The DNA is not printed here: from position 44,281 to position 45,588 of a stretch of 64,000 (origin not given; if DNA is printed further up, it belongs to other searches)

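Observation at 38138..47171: AT-rich nine-gene operon grafted onto the pglB locus: glycan assembly plus an unassigned CDP-head-group pathway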

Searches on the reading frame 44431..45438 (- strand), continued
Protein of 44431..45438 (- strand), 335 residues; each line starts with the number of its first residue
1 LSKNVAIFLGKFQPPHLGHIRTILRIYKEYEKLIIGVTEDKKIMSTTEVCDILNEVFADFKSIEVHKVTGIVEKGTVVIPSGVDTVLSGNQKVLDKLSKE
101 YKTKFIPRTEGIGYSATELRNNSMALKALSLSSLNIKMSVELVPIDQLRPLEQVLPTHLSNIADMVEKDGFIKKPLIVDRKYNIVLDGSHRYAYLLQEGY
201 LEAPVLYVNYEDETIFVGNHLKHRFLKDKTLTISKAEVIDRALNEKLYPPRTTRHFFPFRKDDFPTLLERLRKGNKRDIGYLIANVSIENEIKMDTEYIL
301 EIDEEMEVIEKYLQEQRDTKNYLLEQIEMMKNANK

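Call 85: search_protein_families(library=ncbifam, proteins=[L025:12538-14346:+, L025:14343-15032:+, L025:15814-16527:+, L027:11734-13080:+, L025:16529-17809:+], max_evalue=0.00001)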
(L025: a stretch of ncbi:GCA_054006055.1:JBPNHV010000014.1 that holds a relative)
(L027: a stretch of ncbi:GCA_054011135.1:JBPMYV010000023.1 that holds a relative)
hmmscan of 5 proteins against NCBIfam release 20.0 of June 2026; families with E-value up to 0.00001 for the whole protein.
L025:12538-14346:+ (602 aa): 80 families (the best 25 are shown)
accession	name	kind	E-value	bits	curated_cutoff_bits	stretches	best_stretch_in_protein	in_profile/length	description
TIGR01140.1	L_thr_O3P_dcar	equivalog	2.6e-50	171.4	290.55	1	267-599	19-331/331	threonine-phosphate decarboxylase CobD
TIGR01141.1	hisC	equivalog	3.2e-42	144.7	276.55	1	275-600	30-348/349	histidinol-phosphate transaminase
NF006225.0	PRK08354.1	equivalog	7.2e-32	111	288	1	258-601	8-315/318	putative aminotransferase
NF005915.1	PRK07908.1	equivalog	2.8e-26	92.7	360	1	267-599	14-332/332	Rv2231c family histidinol phosphate aminotransferase CobC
NF003496.0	PRK05166.1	equivalog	8.1e-26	90.6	540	1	275-601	46-369/373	histidinol-phosphate transaminase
TIGR03992.1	Arch_glmU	subfamily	2e-24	86.2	292.1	1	1-157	1-153/393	bifunctional sugar-1-phosphate nucleotidylyltransferase/acetyltransferase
NF041313.1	UDPGP_AglF_Halo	equivalog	2.7e-23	82.6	400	1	1-238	1-229/234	UTP--glucose-1-phosphate uridylyltransferase AglF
NF002878.0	PRK03321.1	subfamily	1.1e-22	80.3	374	1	296-600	52-347/352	histidinol-phosphate transaminase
NF053748.1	bifunc_CobBC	exception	1.8e-22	79.5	950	1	267-598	482-796/797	bifunctional hydrogenobyrinic acid a,c-diamide synthase/histidinol phosphate aminotransferase CobBC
NF005021.0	PRK06425.1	equivalog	5.2e-21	75.1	353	1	292-601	46-330/335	histidinol-phosphate aminotransferase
NF002877.0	PRK03317.1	equivalog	2.1e-19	69.6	409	1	311-600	87-365/374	histidinol-phosphate transaminase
NF002726.0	PRK02610.1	equivalog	2.9e-19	69.2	391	1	314-561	88-337/374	histidinol-phosphate transaminase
NF041364.1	GntC_guanitoxin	equivalog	4.5e-18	65.3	415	1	316-566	59-321/356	guanitoxin biosynthesis PLP-dependent (S)-gamma-hydroxy-L-arginine cyclodehydratase GntC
NF041135.1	IPPtranDIPPsyn_Thcocales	equivalog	7.5e-18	64.7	580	1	1-166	1-157/419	bifunctional L-myo-inositol-1-phosphate cytidylyltransferase/CDP-L-myo-inositol myo-inositolphosphotransferase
NF005593.0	PRK07324.1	equivalog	1.5e-17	63.7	476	1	345-584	111-349/373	aminotransferase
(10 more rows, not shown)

L025:14343-15032:+ (229 aa): 6 families
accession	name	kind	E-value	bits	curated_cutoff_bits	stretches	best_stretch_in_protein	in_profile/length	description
NF045667.1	MTase_DVU1556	equivalog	2.1e-08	33.9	155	1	42-186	9-154/213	DVU_1556 family methyltransferase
NF002463.0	PRK01683.1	equivalog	4.8e-08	32.9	297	1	46-212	22-190/258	trans-aconitate 2-methyltransferase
NF043040.1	corrin_prot_MT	hypoth_equivalog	3.6e-07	29.9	180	1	39-147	26-140/216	corrinoid protein-associated methyltransferase CpaM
NF008992.0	PRK12335.1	equivalog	8.4e-07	28.4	303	1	50-191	117-262/289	SAM-dependent methyltransferase TehB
TIGR02021.1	BchM-ChlM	equivalog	2.2e-06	27.2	158.9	1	56-157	55-158/218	magnesium protoporphyrin IX methyltransferase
TIGR01983.1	UbiG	equivalog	7.2e-06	25.5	102.95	0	55-145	49-146/228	bifunctional 2-polyprenyl-6-hydroxyphenol methylase/3-demethylubiquinol 3-O-methyltransferase UbiG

L025:15814-16527:+ (237 aa): 1 family
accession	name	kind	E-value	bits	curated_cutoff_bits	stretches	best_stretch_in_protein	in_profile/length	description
NF045866.1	GGPL_Ptran_Mf1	equivalog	3.2e-18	66.7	225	1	39-96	4-61/240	diacylglycerol cholinephosphotransferase Mf1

L027:11734-13080:+ (448 aa): 185 families (the best 25 are shown)
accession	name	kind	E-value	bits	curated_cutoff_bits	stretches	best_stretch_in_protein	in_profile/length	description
NF001183.0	PRK00155.1-3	subfamily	7.1e-49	166.2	166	1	6-232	4-233/237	D-ribitol-5-phosphate cytidylyltransferase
TIGR00453.1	ispD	equivalog_domain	7.1e-48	162.9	181.3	1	6-229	2-218/219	2-C-methyl-D-erythritol 4-phosphate cytidylyltransferase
NF001186.0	PRK00155.2-3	equivalog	2.4e-46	158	253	1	2-230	3-222/224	2-C-methyl-D-erythritol 4-phosphate cytidylyltransferase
NF006899.0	PRK09382.1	equivalog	3.2e-38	131.9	417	1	2-232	5-222/387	bifunctional 2-C-methyl-D-erythritol 4-phosphate cytidylyltransferase/2-C-methyl-D-erythritol 2,4-cyclodiphosphate synthase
NF009924.0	PRK13385.1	subfamily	1.5e-36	126.1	342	1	6-233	5-226/230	2-C-methyl-D-erythritol 4-phosphate cytidylyltransferase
NF006123.0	PRK08267.1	equivalog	1e-25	90.5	261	1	280-412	52-191/261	SDR family oxidoreductase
NF005559.1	PRK07231.1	subfamily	2.4e-23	82.9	215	1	300-416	78-198/249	glucose 1-dehydrogenase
NF052558.1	MBtsdlDhBudC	equivalog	2.1e-22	79.9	270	1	280-413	53-191/250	meso-2,3-butanediol dehydrogenase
NF005893.0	PRK07856.1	equivalog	5.3e-22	78.3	255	1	245-423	6-201/255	SDR family oxidoreductase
NF006509.0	PRK08945.1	equivalog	1.8e-21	76.4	269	1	287-423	78-218/248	YciK family oxidoreductase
NF006074.0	PRK08220.1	equivalog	4.3e-21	75.6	312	1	244-411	4-187/251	2,3-dihydro-2,3-dihydroxybenzoate dehydrogenase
NF006070.0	PRK08213.1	subfamily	6.5e-19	68.5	279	1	288-413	75-208/259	gluconate 5-dehydrogenase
NF005067.0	PRK06484.1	equivalog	1.5e-18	66.7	713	1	282-429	60-212/524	short chain dehydrogenase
NF047923.1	pyridox_DH_SDR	equivalog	1.6e-18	67.1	325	1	267-404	39-182/243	pyridoxal 4-dehydrogenase, SDR-type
NF005007.0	PRK06398.1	equivalog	2.3e-18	66.3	341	1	244-408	3-181/259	aldose dehydrogenase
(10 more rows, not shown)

L025:16529-17809:+ (426 aa): 0 families

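Call 90: search_protein_representatives(alignment_id=A2)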
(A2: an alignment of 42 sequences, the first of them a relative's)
Query: 42 sequences, 338 profile positions. Proteins with E-value up to 0.001 (for the whole library): 2177; up to 1e-10: 749; up to 1e-30: 41. The best 150 are listed.
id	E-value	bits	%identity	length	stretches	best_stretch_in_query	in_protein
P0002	2.6e-153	526.5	-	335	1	1-336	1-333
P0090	1.7e-133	461.4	-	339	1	6-335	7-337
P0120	7.6e-130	449.4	-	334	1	3-336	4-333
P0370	8.3e-118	409.8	-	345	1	3-337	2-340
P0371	1.4e-116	405.8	-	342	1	4-334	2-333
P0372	6.3e-102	357.6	-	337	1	6-335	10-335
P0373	2.3e-98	345.9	-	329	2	142-337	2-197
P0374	9.2e-98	343.9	-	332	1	4-336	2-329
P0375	8.7e-94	330.9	-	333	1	2-335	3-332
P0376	5.8e-93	328.2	-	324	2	145-337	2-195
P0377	2.2e-90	319.7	-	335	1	5-331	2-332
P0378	2.2e-77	276.9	-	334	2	142-334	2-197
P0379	1.5e-73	264.4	-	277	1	62-335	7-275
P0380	2.3e-70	253.9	-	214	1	141-335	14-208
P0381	1.3e-68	248.1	-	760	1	137-336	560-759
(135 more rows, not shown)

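Call 92: search_solved_structures(query=L007:8700-9992:+, max_evalue=1)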
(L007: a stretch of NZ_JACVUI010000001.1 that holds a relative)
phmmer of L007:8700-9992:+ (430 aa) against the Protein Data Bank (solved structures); distinct sequences matched with E-value up to 1: 1.
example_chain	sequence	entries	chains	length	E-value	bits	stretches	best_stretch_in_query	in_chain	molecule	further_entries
6kmh_C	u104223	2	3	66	0.95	11.6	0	195-247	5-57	Amyloid-beta A4 precursor protein-binding family A member 1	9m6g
